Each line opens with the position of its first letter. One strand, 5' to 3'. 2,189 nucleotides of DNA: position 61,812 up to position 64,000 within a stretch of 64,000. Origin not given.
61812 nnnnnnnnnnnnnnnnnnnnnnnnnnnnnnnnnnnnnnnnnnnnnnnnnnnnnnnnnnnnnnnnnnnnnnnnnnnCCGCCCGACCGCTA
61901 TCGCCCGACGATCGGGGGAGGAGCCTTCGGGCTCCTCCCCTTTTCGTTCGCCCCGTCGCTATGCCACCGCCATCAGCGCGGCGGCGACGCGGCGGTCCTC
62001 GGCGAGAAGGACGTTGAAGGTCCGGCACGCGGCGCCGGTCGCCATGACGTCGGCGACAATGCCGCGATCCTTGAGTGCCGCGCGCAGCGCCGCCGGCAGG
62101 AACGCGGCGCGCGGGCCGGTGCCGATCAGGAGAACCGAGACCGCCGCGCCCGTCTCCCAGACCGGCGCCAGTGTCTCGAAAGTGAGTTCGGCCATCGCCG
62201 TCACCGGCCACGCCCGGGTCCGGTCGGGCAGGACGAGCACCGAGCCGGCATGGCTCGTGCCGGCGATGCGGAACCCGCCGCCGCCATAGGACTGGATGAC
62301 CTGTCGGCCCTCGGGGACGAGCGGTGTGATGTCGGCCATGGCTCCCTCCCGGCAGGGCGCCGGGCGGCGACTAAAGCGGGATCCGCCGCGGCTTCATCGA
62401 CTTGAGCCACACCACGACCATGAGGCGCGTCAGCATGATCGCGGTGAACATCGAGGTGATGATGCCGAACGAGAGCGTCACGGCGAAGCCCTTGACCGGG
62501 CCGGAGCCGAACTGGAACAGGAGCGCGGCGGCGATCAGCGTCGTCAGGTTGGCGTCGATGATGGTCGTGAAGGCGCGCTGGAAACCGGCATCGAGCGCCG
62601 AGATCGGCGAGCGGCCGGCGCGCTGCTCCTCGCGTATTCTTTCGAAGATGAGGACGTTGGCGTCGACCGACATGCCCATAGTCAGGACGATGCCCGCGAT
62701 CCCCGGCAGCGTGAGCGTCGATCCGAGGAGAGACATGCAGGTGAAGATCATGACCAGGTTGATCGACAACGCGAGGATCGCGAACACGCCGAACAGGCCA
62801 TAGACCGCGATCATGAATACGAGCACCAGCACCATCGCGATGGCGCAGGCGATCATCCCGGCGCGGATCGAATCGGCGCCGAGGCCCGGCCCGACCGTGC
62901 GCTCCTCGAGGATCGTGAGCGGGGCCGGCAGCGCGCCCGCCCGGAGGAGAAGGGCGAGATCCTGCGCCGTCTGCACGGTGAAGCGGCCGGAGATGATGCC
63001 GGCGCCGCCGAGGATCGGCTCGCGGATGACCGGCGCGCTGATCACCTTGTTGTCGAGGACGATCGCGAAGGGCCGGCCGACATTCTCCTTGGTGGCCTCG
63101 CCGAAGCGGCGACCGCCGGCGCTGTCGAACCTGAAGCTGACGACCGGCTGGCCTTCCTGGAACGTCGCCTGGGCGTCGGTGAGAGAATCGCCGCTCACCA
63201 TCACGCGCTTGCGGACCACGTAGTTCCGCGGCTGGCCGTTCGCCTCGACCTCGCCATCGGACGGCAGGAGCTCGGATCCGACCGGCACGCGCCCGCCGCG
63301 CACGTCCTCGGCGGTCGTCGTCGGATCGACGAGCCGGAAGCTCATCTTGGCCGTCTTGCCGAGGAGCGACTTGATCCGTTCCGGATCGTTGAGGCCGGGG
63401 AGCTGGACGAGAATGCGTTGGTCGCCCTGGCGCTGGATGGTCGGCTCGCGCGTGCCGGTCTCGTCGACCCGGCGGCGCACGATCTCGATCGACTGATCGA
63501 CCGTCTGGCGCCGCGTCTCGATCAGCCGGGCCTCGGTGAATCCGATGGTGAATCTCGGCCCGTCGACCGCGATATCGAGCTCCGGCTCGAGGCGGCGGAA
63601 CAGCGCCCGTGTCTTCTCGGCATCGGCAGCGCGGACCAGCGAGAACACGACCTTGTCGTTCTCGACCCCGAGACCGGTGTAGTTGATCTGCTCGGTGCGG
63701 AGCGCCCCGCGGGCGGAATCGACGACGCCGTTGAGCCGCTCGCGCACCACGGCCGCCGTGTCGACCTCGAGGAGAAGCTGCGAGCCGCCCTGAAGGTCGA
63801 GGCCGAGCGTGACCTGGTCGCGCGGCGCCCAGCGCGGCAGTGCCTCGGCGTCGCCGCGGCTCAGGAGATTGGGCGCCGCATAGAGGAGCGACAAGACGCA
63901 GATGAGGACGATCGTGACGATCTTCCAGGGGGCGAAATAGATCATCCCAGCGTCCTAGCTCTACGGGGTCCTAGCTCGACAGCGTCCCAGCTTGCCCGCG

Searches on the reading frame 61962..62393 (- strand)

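Call 46: search_protein_families(library=pfam, proteins=[window:61962-62393:-], max_evalue=0.01)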
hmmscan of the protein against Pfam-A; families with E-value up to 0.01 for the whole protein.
window:61962-62393:- (144 aa): 1 family
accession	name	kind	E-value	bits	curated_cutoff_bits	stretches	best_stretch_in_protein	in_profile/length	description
PF04430.19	DUF498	-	1.6e-33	115.4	33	1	33-141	1-109/109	Protein of unknown function (DUF498/DUF598)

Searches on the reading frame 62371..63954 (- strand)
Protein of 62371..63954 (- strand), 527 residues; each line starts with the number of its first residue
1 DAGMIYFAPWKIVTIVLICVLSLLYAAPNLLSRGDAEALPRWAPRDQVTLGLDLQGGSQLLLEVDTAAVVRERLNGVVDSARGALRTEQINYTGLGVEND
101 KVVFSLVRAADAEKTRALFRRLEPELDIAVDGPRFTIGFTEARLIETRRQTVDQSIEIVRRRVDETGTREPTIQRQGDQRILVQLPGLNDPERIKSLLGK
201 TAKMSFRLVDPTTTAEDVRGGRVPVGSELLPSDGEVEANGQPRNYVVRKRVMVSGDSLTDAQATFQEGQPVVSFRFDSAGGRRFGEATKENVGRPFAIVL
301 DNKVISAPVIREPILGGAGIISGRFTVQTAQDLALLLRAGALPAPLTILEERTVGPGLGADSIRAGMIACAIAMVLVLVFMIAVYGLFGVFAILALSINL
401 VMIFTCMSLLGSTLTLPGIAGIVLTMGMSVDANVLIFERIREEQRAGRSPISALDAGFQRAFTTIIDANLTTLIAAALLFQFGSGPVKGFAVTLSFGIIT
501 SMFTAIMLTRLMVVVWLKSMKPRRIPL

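Call 46: search_protein_families(library=pfam, proteins=[window:62374-63954:-], max_evalue=0.01)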
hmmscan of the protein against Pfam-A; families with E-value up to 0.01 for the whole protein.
window:62374-63954:- (527 aa): 6 families
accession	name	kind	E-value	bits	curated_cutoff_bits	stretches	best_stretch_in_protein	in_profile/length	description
PF22599.2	SecDF_P1_head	-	2.1e-42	144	27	1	241-344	9-114/114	SecDF, P1 head subdomain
PF21760.3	SecD_1st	-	1.9e-27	94.9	27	1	152-210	1-59/60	Protein translocase subunit SecDF, P1 domain, N-terminal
PF02355.23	SecD_SecF_C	-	7.9e-21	74.8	20.5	1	348-516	15-186/189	Protein export membrane protein SecD/SecF, C-terminal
PF03176.21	MMPL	-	2e-05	24.2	20.5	1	367-509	151-295/333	MMPL family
PF07549.19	Sec_GG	-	4.1e-05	23.4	20.3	1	49-68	9-28/28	SecD/SecF GG Motif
PF00873.25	ACR_tran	-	0.00087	17.5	28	1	368-521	335-494/1021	AcrB/AcrD/AcrF family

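Call 51: find_encoding_contigs(protein=window:62371-63954:-, flank=10000, max_places=6)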
Protein window:62371-63954:- (527 aa): no gene with exactly this product is on record in the collection.

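Call 54: find_encoding_contigs(protein=window:62371-63945:-, flank=10000, max_places=6)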
Protein window:62371-63945:- (524 aa): no gene with exactly this product is on record in the collection.
